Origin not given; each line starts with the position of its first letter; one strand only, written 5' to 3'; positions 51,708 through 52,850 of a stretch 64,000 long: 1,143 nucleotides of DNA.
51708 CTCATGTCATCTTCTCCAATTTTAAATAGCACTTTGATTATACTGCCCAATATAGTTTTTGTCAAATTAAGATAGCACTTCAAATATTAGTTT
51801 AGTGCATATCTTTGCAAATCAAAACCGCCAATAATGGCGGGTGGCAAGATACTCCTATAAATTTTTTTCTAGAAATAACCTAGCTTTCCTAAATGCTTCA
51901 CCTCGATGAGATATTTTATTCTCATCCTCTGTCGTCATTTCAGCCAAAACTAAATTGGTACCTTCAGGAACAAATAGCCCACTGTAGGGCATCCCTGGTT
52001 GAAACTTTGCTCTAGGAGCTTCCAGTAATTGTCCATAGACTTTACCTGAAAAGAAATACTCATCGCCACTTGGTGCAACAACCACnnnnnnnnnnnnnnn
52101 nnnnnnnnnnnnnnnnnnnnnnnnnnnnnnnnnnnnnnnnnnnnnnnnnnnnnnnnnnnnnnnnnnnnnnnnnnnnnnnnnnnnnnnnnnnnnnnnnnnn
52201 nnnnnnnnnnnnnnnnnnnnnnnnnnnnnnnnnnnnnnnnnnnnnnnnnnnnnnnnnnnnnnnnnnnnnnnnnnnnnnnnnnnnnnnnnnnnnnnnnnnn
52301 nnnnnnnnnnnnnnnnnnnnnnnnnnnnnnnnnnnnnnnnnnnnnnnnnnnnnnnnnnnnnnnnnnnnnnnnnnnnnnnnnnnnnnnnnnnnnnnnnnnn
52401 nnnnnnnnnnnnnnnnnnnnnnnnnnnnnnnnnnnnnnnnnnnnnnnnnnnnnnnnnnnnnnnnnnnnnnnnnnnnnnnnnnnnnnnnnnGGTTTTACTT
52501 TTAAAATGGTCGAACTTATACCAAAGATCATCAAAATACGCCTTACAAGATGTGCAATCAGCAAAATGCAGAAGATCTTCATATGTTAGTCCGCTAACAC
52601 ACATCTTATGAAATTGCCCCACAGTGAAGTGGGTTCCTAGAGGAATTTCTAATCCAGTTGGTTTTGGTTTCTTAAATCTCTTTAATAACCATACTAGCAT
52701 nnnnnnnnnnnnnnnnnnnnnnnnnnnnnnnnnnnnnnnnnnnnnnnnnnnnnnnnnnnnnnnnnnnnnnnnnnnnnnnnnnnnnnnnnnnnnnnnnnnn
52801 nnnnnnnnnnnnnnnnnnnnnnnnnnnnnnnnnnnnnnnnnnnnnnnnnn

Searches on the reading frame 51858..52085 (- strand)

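Call 90: search_protein_families(library=pfam, proteins=[window:51858-52085:-], max_evalue=0.01)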
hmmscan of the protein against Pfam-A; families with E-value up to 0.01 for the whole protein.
window:51858-52085:- (76 aa): 1 family
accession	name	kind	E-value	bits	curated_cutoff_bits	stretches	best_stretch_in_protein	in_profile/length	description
PF01725.21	Ham1p_like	-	1.3e-12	48.5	22.5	1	3-68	120-183/186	Ham1 family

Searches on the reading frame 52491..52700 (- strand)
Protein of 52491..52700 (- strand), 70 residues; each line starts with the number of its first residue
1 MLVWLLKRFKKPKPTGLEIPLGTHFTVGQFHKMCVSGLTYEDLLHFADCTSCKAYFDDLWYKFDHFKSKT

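Call 90: search_protein_families(library=pfam, proteins=[window:52491-52700:-], max_evalue=0.01)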
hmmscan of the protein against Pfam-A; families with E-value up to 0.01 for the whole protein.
window:52491-52700:- (70 aa): 0 families
